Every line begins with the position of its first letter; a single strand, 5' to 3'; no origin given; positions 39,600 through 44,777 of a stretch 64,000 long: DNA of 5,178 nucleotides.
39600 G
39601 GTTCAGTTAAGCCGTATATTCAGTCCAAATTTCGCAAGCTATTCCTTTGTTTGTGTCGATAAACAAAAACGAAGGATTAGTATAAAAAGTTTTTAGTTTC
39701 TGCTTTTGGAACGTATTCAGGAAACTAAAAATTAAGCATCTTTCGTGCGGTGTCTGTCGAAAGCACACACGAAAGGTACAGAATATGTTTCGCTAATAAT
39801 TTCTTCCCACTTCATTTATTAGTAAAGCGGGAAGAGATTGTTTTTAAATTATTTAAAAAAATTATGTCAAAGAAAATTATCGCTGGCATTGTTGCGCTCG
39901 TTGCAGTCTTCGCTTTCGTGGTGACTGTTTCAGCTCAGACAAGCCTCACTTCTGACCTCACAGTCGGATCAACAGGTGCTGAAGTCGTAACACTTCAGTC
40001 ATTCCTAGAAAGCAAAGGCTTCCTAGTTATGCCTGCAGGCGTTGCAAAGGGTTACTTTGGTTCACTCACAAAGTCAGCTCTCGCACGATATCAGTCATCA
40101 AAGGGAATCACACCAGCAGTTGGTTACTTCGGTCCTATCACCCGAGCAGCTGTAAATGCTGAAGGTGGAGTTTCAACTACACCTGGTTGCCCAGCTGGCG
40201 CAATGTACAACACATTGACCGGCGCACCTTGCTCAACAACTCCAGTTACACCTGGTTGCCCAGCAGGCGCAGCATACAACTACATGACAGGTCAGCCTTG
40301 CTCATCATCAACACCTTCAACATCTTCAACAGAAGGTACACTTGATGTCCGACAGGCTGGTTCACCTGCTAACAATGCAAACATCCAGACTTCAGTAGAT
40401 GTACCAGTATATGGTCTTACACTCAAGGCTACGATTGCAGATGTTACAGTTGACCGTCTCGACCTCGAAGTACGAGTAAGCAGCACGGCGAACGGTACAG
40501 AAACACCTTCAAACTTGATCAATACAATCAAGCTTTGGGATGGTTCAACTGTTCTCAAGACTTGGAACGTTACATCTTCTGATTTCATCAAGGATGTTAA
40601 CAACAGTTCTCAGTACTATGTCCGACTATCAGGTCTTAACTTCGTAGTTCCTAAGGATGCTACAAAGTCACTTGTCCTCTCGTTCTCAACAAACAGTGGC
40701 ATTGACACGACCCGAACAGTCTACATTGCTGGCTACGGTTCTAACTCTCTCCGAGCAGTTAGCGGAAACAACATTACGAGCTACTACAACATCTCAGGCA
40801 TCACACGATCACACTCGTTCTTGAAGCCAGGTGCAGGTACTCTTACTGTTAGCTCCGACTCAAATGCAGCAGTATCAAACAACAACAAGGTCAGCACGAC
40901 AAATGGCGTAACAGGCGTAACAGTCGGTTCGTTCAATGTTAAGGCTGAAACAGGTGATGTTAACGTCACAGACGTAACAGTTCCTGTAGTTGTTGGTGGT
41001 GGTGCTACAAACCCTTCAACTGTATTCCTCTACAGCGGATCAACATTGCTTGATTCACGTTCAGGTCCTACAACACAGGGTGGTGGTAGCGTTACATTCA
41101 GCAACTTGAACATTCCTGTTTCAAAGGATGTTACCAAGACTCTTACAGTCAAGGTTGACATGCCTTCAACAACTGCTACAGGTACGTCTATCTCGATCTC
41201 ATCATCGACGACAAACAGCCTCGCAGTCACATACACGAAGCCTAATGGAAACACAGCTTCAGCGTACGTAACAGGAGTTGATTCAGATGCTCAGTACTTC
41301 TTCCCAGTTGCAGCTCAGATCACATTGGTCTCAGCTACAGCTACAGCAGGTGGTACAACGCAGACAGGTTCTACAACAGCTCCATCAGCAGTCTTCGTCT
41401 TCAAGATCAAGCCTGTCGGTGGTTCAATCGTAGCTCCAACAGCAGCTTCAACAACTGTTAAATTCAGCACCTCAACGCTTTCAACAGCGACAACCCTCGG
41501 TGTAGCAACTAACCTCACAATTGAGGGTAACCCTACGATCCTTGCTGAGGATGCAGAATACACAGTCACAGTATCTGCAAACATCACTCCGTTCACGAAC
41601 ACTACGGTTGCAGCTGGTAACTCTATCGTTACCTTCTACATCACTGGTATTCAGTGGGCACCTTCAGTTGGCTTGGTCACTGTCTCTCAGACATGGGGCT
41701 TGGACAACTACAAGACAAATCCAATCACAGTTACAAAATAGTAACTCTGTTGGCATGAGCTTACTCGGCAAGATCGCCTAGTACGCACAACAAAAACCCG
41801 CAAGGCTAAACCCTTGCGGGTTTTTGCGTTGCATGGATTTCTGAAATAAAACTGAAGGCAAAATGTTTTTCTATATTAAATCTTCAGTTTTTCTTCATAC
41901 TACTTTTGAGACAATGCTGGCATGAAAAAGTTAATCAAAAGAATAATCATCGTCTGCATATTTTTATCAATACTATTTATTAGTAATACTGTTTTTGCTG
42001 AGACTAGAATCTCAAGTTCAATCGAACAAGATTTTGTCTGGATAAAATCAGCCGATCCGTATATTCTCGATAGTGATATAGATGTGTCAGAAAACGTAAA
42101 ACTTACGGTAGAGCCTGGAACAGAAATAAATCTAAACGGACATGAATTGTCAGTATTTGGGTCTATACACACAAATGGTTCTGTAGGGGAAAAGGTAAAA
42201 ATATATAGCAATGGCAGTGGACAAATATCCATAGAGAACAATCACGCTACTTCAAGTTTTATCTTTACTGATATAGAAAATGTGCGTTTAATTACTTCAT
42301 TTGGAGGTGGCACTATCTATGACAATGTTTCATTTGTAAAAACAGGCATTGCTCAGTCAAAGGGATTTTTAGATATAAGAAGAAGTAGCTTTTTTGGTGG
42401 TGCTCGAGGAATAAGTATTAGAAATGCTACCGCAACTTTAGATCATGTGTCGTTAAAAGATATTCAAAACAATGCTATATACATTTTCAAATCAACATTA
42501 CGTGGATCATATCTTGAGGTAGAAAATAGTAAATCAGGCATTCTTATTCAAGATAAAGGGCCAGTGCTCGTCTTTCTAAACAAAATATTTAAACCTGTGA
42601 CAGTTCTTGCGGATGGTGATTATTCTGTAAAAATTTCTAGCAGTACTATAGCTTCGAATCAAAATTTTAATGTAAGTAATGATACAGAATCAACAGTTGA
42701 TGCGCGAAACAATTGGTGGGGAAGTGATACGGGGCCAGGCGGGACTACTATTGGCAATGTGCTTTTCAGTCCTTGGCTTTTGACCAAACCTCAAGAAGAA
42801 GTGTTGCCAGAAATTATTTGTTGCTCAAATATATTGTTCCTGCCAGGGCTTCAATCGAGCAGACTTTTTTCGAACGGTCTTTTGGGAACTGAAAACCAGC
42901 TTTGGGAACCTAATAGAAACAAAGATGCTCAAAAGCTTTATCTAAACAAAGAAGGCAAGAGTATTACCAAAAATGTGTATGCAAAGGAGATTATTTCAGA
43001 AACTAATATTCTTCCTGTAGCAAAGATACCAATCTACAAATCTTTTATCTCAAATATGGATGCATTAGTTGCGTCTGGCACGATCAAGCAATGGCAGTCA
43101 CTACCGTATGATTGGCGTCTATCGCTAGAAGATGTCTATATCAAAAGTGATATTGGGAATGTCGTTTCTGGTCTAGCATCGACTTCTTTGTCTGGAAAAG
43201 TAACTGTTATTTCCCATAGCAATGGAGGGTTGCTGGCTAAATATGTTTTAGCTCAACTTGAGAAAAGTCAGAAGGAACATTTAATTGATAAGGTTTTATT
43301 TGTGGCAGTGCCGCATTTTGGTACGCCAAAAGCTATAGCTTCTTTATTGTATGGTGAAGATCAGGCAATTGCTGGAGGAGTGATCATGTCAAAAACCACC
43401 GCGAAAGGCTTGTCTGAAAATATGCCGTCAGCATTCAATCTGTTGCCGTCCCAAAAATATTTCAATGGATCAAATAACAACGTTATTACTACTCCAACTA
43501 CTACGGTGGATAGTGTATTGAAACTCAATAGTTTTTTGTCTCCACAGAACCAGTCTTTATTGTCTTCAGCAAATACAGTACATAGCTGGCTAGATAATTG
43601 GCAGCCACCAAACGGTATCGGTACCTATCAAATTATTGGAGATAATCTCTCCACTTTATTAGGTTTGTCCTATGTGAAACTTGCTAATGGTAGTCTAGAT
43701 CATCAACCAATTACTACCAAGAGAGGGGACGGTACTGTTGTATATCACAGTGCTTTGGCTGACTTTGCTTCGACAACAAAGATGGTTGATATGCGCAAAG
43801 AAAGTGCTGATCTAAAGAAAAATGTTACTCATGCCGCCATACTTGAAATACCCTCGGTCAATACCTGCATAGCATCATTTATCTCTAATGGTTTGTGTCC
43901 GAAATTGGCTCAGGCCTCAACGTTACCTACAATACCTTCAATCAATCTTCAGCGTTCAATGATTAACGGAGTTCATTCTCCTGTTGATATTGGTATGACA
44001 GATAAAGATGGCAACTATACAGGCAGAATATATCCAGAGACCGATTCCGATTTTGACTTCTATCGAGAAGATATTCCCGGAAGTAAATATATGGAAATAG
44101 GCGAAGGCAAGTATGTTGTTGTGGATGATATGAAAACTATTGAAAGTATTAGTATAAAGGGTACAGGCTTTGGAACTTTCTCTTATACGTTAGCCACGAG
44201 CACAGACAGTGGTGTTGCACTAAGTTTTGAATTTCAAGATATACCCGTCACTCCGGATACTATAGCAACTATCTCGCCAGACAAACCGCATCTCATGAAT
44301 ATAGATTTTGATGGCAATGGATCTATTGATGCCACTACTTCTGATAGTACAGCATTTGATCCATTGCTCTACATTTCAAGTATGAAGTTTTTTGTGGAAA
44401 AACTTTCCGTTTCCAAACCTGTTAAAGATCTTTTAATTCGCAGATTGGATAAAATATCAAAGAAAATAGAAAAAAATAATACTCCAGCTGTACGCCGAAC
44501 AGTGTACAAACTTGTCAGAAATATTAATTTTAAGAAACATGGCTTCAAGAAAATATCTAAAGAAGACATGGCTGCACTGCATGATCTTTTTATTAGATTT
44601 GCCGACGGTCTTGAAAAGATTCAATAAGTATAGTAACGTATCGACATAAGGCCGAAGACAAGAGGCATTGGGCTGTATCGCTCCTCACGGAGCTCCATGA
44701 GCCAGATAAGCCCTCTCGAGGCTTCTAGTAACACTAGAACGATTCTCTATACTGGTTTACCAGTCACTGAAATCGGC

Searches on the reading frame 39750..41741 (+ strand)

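Call 66: search_protein_families(library=pfam, proteins=[window:39750-41741:+], max_evalue=0.001)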
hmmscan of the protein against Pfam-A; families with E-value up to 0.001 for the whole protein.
window:39750-41741:+ (663 aa): 1 family
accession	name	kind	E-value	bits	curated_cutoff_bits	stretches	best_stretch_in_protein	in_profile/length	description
PF01471.23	PG_binding_1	-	3.9e-09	37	23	1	75-134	1-56/57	Putative peptidoglycan binding domain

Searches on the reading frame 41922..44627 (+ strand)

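Call 3: search_protein_families(library=pfam, proteins=[window:41922-44627:+], max_evalue=0.01)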
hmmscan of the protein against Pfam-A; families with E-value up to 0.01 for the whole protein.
window:41922-44627:+ (901 aa): 4 families
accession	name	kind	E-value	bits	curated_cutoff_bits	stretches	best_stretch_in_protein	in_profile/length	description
PF02450.21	LCAT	-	5e-19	69.2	21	1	371-530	63-230/392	Lecithin:cholesterol acyltransferase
PF24096.1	DUF7379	-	9.6e-05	22.8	33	1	421-471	66-118/191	Domain of unknown function (DUF7379)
PF07819.20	PGAP1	-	0.0013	19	24.3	0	419-469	85-133/233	PGAP1-like alpha/beta domain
PF05990.18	DUF900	-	0.0018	18.2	20.5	1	406-462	75-134/232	Alpha/beta hydrolase of unknown function (DUF900)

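Call 4: search_protein_families(library=ncbifam, proteins=[window:41922-44627:+], max_evalue=0.01)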
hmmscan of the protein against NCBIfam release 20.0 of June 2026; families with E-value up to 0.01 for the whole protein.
window:41922-44627:+ (901 aa): 0 families
